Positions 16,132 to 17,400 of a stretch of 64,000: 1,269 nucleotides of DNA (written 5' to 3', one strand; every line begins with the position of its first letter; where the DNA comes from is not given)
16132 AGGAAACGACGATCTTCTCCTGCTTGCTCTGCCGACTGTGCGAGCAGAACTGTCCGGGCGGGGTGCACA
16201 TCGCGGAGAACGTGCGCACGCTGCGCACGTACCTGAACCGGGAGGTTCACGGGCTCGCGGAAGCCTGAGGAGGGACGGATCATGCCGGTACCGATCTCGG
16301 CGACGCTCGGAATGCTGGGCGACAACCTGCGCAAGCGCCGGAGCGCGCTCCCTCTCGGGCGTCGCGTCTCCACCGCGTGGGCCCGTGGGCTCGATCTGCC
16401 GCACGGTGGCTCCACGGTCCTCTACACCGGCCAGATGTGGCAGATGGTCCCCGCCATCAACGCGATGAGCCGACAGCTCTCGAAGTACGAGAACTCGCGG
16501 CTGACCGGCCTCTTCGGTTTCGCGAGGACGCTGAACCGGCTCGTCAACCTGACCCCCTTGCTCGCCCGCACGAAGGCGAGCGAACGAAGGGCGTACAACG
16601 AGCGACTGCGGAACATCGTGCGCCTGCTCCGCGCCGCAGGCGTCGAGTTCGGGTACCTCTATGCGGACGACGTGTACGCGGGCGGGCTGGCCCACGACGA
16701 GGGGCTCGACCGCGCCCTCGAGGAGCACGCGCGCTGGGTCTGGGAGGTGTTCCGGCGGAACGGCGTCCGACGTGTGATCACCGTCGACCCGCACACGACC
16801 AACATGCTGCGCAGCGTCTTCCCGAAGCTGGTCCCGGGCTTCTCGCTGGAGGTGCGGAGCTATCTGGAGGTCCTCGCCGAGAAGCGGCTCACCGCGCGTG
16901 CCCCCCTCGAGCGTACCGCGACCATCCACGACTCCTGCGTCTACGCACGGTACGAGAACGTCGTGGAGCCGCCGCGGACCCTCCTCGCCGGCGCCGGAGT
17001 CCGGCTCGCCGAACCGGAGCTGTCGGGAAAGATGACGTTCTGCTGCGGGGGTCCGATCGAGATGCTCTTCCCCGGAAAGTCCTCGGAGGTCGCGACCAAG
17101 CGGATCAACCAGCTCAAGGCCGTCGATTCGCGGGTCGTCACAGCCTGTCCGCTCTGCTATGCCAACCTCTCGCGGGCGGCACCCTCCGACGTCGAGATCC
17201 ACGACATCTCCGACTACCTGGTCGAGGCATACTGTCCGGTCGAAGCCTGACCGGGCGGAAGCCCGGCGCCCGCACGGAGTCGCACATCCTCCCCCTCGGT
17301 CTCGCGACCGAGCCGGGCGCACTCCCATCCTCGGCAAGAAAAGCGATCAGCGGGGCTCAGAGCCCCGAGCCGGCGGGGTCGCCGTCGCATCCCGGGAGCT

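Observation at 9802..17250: TusA/DsrE-headed Hdr module with an HdrA-GltD fusion: candidate undescribed NAD(P)H-linked sulfur-relay redox complex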

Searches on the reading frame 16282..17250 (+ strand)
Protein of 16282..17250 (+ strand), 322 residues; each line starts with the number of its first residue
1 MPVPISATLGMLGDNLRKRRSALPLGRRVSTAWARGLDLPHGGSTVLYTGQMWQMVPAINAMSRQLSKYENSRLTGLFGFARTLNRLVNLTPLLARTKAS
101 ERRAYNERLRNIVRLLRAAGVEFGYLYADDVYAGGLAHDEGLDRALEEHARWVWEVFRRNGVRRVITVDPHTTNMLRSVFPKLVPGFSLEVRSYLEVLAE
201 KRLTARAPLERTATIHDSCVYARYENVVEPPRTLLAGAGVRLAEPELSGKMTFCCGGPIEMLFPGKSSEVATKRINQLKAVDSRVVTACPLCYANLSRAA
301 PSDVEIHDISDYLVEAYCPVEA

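Call 3: search_protein_families(library=pfam, proteins=[window:16282-17250:+], max_evalue=0.01)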
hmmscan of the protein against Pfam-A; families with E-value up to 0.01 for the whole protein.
window:16282-17250:+ (322 aa): 1 family
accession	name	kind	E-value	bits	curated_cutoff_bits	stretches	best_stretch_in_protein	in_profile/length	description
PF02754.22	CCG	-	6.3e-10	39.5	20.6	1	214-296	2-84/85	Cysteine-rich domain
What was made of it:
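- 16282..17250 (+): HdrB-like protein (322 aa) with one CCG motif (C219, C254, C255, C289, C292) and a cysteine-free N-terminal half. One Pfam CCG hit at 214-296 (call 3).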

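Call 4: search_protein_families(library=ncbifam, proteins=[window:16282-17250:+], max_evalue=0.01)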
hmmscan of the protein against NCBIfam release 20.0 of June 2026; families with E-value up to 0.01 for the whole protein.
window:16282-17250:+ (322 aa): 5 families
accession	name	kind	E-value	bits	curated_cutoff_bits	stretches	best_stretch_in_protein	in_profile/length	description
NF004898.0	PRK06259.1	equivalog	4.2e-12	45.5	385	1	113-314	284-485/488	fumarate reductase (CoM/CoB) subunit TfrB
NF045663.1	diclust_near_Sec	equivalog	1.7e-11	43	530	1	157-301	484-623/759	pyridine nucleotide-disulfide oxidoreductase/dicluster-binding protein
NF045670.1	quin_L_LdhH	equivalog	1.2e-10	40.4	800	1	105-297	481-686/706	L-lactate dehydrogenase (quinone) large subunit LdhH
NF045724.1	ferredox_TmcB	equivalog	0.00044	18.9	735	1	191-297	293-405/430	electron transfer complex ferredoxin TmcB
NF045796.1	DsrK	equivalog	0.0012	17.6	400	1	209-260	320-373/453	sulfate reduction electron transfer complex DsrMKJOP subunit DsrK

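Call 37: search_solved_structures(query=window:16282-17247:+, max_evalue=0.1, show_alignments=2)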
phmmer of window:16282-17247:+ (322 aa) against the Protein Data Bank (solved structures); distinct sequences matched with E-value up to 0.1: 2.
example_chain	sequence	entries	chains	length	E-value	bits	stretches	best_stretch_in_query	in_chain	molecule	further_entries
9ojn_A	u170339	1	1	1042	2.8e-10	43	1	108-297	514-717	Iron-sulfur-binding reductase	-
1wlf_A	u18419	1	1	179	0.013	17.9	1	101-209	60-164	Peroxisome biogenesis factor 1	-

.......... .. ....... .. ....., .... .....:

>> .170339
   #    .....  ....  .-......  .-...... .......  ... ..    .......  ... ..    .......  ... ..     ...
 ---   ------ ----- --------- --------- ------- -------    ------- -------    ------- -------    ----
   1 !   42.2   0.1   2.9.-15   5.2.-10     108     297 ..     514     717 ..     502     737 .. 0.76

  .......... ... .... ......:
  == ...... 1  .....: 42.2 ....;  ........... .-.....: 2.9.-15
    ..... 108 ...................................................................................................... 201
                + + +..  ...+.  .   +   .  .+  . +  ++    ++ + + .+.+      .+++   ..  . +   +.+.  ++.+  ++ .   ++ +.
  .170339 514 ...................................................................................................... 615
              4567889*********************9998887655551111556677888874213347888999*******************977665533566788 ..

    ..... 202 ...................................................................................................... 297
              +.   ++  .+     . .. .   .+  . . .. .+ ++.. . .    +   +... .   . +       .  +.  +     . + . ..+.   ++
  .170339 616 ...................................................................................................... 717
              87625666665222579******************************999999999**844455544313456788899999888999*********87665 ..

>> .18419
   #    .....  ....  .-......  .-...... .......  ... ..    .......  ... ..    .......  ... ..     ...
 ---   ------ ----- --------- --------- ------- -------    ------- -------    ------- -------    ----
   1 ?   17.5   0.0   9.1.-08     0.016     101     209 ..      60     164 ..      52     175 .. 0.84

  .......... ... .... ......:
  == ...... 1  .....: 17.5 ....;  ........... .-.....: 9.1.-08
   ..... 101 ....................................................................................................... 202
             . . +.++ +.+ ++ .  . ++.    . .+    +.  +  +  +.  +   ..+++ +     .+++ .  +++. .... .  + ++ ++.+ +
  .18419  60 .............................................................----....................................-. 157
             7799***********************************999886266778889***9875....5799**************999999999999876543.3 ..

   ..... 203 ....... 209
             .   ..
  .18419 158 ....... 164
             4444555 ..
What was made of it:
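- Tried and rejected: Only EtfD matched (call 37).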

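Call 57: find_homologous_proteins(query=window:16282-17247:+, max_evalue=0.00001)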
Query window:16282-17247:+ (322 aa): 1872 proteins with E <= 0.00001 among 8000 candidates; the best 120 are listed.
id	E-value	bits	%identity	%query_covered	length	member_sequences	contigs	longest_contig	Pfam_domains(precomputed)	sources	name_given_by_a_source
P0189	2.8e-213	725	100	100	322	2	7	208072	PF02754.22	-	-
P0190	3.6e-174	596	81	100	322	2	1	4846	PF02754.22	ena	-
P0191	3.9e-159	547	73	100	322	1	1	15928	PF02754.22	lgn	-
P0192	7.2e-158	543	74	99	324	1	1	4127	PF02754.22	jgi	jgi:hypothetical protein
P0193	1.2e-157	542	72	100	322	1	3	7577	PF02754.22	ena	-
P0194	1.2e-157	542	75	100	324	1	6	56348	PF02754.22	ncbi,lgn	-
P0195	4.0e-157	540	75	99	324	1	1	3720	PF02754.22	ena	-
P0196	4.5e-157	540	75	99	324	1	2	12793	PF02754.22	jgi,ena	-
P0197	9.4e-157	539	74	99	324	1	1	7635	PF02754.22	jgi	jgi:hypothetical protein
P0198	1.3e-155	535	74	100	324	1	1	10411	PF02754.22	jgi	jgi:Cysteine-rich domain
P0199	5.6e-155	533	71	100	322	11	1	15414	PF02754.22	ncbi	-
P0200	6.0e-155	533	73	100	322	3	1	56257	PF02754.22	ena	-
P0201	8.2e-155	533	73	100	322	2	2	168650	PF02754.22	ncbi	-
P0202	8.9e-155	533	72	100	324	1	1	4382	PF02754.22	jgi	jgi:hypothetical protein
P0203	9.7e-155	532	71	100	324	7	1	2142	PF02754.22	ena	-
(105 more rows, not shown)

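Call 65: predict_structure(alignment_id=A3)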
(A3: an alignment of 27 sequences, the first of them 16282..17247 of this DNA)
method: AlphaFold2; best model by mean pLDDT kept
length: 322 residues; sequences in the alignment: 27
mean_pLDDT: 79.9   pTM: 0.84
mean pLDDT of the five models: 79.9, 79.3, 79.1, 78.8, 77.0
residues with pLDDT >= 90: 127; 70-90: 105; 50-70: 72; < 50: 18
segments of 3 or more residues with pLDDT < 50: 1-11, 137-141
pLDDT, mean of each block of 10 residues (from residue 1): 34 59 72 92 93 76 67 57 59 73 88 95 94 61 73 94 95 90 93 96 87 89 88 94 70 59 68 88 91 85 94 90 55
secondary structure, 60 per line:
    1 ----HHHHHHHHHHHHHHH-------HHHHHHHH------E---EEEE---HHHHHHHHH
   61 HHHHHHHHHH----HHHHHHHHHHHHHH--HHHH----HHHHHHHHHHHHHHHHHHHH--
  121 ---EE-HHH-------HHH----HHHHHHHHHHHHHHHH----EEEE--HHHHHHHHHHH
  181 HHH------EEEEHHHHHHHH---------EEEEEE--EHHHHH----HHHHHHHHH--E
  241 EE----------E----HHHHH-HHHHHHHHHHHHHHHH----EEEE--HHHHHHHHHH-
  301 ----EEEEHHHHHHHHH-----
elements in order: H5-19 H27-34 E45-48 H52-70 H75-88 H91-94 H99-118 H144-159 E164-167 H170-183 E190-193 H194-201 E211-216 H220-224 H229-237 E240-242 H258-262 H264-279 E284-287 H290-299 E305-308 H309-317
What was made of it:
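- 16282..17250 (+): AF2 pLDDT 79.9 (call 65).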

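Call 68: fold_search(model_id=the predicted structure, library=pdb)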
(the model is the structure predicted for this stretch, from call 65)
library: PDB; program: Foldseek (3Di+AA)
matches with E <= 10: 665; with E <= 0.001: 12
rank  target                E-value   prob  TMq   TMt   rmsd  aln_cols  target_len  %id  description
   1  9ojn                  1.5e-11  1.00  0.66  0.30   5.4       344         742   20  Structure of Mycobacterium smegmatis EtfD (released 2025-05-21)
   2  9a6l_A                2.7e-07  1.00  0.49  0.65   4.4       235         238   16  Integrative model of LUTA-LUTB by crosslinking MS and deep learning (released 2024-09-18)
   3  5odc_B                1.2e-05  1.00  0.48  0.53   4.8       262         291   15  Heterodisulfide reductase / [NiFe]-hydrogenase complex from Methanothermococcus thermolithotrophicus at 2.3 A resoluti (released 2017-08-30)
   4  8rwn_B                2.6e-05  1.00  0.49  0.55   4.7       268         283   14  CryoEM structure of the Hdr(ABC)2 subunits of the Elp-Hdr complex of Methanothermobacter marburgensis (released 2025-05-14)
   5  8rvu_B                7.0e-05  1.00  0.48  0.54   5.1       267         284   13  CryoEM structure of the Elp-Hdr complex of Methanothermobacter marburgensis state 2 (composite structure) (released 2025-05-14)
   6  8rvy_b                8.6e-05  1.00  0.48  0.53   5.4       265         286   12  CryoEM structure of the Elp-Hdr complex of Methanothermobacter marburgensis state 1 (composite structure) (released 2025-05-14)
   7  8rvy_B                2.4e-04  1.00  0.47  0.52   5.2       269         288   14  CryoEM structure of the Elp-Hdr complex of Methanothermobacter marburgensis state 1 (composite structure) (released 2025-05-14)
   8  7bkb_B                3.3e-04  1.00  0.50  0.53   4.7       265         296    9  Formate dehydrogenase - heterodisulfide reductase - formylmethanofuran dehydrogenase complex from Methanospirillum hun (released 2021-09-29)
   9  3s81_C                7.8e-04  1.00  0.32  0.39   8.3       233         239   17  Crystal Structure of Putative Aspartate Racemase from Salmonella Typhimurium (released 2011-06-15)
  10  3s7z_A                8.2e-04  1.00  0.32  0.40   7.9       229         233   16  Crystal Structure of Putative Aspartate Racemase from Salmonella Typhimurium Complexed with Succinate (released 2011-10-05)
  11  3s81_B                8.2e-04  1.00  0.32  0.39   8.1       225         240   16  Crystal Structure of Putative Aspartate Racemase from Salmonella Typhimurium (released 2011-06-15)
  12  3s7z_B                8.6e-04  1.00  0.32  0.39   7.9       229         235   16  Crystal Structure of Putative Aspartate Racemase from Salmonella Typhimurium Complexed with Succinate (released 2011-10-05)
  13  2oho_A                1.0e-03  1.00  0.27  0.31   9.3       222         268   12  Structural Basis for Glutamate Racemase Inhibitor (released 2007-09-25)
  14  2ohv                  1.1e-03  1.00  0.28  0.33   9.3       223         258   15  Structural Basis for Glutamate Racemase Inhibition (released 2007-09-25)
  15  5evc_A                1.8e-03  1.00  0.30  0.37   8.4       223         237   16  Crystal structure of putative aspartate racemase from Salmonella Typhimurium complexed with sulfate and potassium (released 2015-12-02)
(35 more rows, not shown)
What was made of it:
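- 16282..17250 (+): Best PDB neighbours are M. smegmatis EtfD 9ojn (E 1.5e-11, TMq 0.66), LutA, then HdrB 5odc_B (E 1e-5, TMq 0.48) (calls 37, 68).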
